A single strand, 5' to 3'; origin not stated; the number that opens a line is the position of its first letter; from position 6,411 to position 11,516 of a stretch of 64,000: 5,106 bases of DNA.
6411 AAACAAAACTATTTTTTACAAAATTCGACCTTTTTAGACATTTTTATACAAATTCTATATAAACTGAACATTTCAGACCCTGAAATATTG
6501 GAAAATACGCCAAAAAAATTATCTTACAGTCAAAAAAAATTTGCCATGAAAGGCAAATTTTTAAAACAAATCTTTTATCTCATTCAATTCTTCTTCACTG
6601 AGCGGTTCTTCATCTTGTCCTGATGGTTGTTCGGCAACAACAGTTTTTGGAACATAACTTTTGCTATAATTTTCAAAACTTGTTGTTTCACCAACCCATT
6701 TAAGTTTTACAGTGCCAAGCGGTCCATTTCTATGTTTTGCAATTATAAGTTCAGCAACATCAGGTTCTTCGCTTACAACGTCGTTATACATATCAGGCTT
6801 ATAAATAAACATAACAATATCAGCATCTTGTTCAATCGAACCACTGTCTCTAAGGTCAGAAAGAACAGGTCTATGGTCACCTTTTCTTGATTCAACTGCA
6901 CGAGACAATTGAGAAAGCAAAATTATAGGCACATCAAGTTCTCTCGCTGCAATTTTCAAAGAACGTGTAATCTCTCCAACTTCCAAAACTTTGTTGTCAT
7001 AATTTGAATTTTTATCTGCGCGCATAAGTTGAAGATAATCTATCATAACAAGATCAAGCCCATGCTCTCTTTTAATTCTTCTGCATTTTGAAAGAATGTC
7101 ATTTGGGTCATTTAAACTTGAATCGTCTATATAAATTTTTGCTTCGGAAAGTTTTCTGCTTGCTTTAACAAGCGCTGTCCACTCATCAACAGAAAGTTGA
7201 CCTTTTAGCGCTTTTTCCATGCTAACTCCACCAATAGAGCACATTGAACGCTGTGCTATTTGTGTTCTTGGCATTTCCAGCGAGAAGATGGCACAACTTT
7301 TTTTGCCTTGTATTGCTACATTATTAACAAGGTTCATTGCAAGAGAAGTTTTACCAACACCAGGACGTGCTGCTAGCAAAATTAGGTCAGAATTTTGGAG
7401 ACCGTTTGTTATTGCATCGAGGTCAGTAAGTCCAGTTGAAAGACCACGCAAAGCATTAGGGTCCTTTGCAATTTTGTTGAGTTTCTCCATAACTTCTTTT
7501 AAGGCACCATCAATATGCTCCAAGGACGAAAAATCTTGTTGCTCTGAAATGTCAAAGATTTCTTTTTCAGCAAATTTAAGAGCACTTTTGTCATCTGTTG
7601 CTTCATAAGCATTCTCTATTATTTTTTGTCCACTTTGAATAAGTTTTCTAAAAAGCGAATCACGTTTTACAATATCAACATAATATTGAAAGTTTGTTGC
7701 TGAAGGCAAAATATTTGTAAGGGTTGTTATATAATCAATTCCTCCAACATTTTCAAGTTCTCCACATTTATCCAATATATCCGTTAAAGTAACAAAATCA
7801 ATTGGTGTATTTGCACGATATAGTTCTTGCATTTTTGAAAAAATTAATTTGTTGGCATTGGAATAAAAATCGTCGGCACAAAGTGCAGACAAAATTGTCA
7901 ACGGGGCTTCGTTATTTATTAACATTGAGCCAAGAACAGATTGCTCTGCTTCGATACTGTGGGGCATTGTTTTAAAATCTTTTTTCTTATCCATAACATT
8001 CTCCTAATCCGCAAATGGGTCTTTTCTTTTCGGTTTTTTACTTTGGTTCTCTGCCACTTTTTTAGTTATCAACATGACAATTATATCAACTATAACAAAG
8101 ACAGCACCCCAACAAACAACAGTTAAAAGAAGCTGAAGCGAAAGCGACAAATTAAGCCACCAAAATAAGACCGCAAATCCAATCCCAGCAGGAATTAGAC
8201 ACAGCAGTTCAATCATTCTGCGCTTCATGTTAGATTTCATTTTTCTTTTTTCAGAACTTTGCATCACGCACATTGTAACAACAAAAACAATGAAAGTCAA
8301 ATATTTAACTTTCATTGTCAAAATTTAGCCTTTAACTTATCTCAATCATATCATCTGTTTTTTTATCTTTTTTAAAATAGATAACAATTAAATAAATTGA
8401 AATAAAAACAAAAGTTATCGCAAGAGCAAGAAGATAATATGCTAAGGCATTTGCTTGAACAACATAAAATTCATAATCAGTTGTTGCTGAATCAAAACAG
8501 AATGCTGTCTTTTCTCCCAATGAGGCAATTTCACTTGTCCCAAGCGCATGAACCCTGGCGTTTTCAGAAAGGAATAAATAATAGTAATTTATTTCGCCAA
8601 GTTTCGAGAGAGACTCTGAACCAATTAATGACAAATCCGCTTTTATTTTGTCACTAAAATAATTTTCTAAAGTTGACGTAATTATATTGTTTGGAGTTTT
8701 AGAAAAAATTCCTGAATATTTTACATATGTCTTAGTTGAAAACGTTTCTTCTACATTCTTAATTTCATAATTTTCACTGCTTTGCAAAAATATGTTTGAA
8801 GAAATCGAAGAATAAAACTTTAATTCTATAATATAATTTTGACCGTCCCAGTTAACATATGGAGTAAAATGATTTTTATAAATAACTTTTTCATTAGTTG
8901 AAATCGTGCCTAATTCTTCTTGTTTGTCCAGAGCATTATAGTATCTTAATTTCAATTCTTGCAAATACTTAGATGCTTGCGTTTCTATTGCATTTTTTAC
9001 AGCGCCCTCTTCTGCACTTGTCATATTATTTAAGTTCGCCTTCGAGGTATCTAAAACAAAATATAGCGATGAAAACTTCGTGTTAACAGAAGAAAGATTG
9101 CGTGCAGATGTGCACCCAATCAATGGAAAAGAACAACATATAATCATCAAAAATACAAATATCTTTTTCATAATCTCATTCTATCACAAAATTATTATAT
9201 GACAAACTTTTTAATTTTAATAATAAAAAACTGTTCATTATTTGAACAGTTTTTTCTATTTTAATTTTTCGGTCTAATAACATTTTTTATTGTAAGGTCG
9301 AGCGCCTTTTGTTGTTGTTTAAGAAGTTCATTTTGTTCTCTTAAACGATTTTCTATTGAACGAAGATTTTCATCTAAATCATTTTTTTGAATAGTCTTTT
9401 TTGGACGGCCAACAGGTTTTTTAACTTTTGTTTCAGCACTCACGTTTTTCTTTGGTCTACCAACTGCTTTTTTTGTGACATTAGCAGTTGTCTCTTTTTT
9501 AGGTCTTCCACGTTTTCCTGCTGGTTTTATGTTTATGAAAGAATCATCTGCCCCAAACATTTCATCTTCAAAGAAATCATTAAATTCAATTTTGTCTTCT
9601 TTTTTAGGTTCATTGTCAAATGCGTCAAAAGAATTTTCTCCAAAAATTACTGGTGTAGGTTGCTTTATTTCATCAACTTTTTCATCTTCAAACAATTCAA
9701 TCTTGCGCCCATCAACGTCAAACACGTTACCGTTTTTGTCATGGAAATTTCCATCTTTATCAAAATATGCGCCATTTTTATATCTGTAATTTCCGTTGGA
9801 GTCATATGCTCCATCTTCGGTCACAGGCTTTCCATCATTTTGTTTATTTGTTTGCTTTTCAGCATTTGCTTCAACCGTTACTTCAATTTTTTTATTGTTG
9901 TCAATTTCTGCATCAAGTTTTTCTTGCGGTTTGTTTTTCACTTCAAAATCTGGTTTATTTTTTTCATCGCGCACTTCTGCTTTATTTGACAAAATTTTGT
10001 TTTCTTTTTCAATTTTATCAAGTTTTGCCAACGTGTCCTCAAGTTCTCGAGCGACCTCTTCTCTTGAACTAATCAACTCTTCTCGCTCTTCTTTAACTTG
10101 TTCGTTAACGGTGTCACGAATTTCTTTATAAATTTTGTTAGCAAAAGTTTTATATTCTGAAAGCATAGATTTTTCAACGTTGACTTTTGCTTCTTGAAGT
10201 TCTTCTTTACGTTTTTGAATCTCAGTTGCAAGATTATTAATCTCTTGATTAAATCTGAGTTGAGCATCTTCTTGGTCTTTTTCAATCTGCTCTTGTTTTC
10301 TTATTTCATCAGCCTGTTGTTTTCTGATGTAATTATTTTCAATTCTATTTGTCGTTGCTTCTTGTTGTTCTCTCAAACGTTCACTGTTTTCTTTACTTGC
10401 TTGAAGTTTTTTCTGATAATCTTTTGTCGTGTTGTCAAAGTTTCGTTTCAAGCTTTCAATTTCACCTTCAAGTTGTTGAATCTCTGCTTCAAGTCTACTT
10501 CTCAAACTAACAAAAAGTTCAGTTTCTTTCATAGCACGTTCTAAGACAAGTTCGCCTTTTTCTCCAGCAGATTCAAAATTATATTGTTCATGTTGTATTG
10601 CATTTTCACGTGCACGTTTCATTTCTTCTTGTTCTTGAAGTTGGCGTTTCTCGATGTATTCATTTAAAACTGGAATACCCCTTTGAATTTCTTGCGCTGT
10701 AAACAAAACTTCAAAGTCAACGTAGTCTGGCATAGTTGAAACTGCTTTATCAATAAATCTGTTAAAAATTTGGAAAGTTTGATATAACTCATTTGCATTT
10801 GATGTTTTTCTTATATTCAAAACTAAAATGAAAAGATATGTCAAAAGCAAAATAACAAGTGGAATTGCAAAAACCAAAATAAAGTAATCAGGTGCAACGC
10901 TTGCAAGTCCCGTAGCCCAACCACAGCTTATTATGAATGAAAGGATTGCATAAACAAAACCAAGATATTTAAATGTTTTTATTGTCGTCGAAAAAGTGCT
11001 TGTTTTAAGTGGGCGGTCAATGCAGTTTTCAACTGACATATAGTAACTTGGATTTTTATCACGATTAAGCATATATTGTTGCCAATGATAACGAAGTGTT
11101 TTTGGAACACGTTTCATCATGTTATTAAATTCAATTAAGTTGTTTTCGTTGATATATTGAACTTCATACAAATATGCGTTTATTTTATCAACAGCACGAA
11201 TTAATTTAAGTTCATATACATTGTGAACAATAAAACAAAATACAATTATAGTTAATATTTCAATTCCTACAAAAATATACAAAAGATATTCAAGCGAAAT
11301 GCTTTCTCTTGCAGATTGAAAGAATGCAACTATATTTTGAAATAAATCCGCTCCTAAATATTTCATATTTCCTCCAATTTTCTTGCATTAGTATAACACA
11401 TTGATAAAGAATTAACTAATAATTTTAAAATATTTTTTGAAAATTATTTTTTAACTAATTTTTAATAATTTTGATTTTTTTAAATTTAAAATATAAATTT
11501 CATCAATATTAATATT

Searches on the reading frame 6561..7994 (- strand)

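Call 12: search_protein_families(library=pfam, proteins=[window:6561-7994:-])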
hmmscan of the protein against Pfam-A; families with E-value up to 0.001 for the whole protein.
window:6561-7994:- (477 aa): 5 families
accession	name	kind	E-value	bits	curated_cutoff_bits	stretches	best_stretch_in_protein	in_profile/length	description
PF03796.21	DnaB_C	-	1.4e-99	333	27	1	184-442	1-255/255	DnaB-like helicase C terminal domain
PF00772.26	DnaB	-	6.5e-31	106.9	23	1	10-110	2-102/103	DnaB-like helicase N terminal domain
PF13481.12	AAA_25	-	2.6e-12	47.2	27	1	196-363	26-190/195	AAA domain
PF06745.19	ATPase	-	9.9e-07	28.8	26.6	1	186-364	2-165/231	KaiC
PF20720.3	nSTAND3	-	0.00049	20.3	27.2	0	195-236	10-51/155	Novel STAND NTPase 3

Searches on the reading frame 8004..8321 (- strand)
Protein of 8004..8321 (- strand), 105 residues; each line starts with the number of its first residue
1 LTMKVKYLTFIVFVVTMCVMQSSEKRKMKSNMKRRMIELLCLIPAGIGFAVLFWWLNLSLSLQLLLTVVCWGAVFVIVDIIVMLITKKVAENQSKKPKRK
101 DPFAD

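Call 43: search_protein_families(library=phrogs, proteins=[window:8004-8321:-], max_evalue=0.001)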
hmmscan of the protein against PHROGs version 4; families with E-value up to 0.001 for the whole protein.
window:8004-8321:- (105 aa): 1 family
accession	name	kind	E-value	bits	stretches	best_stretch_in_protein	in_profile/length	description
phrog_9330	-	unknown function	0.00029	21.7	1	38-96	24-80/81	-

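Call 44: search_protein_families(library=pfam, proteins=[window:8004-8321:-], max_evalue=0.001)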
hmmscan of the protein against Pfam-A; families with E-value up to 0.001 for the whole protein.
window:8004-8321:- (105 aa): 1 family
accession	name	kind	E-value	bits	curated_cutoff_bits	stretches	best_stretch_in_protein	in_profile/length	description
PF00499.25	Oxidored_q3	-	2.6e-05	24.4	33.2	1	34-99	10-73/146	NADH-ubiquinone/plastoquinone oxidoreductase chain 6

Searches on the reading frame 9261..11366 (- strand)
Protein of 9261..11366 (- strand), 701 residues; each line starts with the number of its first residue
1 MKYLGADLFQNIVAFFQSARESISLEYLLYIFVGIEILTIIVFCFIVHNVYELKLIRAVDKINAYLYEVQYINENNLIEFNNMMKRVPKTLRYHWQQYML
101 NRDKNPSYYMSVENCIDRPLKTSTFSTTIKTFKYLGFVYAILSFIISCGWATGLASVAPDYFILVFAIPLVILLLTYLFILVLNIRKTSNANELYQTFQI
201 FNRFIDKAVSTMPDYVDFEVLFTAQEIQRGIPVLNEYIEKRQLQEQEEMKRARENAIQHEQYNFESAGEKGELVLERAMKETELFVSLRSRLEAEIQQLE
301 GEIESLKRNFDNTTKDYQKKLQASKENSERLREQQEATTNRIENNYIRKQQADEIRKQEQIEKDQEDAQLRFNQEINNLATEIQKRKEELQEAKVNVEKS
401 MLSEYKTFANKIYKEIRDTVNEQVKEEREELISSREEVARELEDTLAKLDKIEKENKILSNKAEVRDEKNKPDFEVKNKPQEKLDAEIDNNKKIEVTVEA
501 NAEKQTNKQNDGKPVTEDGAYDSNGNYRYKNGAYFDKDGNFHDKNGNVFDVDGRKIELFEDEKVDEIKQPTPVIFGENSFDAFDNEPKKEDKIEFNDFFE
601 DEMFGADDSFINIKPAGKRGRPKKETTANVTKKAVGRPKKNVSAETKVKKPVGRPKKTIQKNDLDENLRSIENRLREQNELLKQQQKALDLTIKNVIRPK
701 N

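Call 43: search_protein_families(library=phrogs, proteins=[window:9261-11366:-], max_evalue=0.001)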
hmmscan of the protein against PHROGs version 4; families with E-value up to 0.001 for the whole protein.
window:9261-11366:- (701 aa): 0 families

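Call 44: search_protein_families(library=pfam, proteins=[window:9261-11366:-], max_evalue=0.001)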
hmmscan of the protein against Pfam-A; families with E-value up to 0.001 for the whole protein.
window:9261-11366:- (701 aa): 1 family
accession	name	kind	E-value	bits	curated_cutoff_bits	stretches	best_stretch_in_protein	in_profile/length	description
PF02178.24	AT_hook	-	0.00094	19.2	17.4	0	617-624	2-9/13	AT hook motif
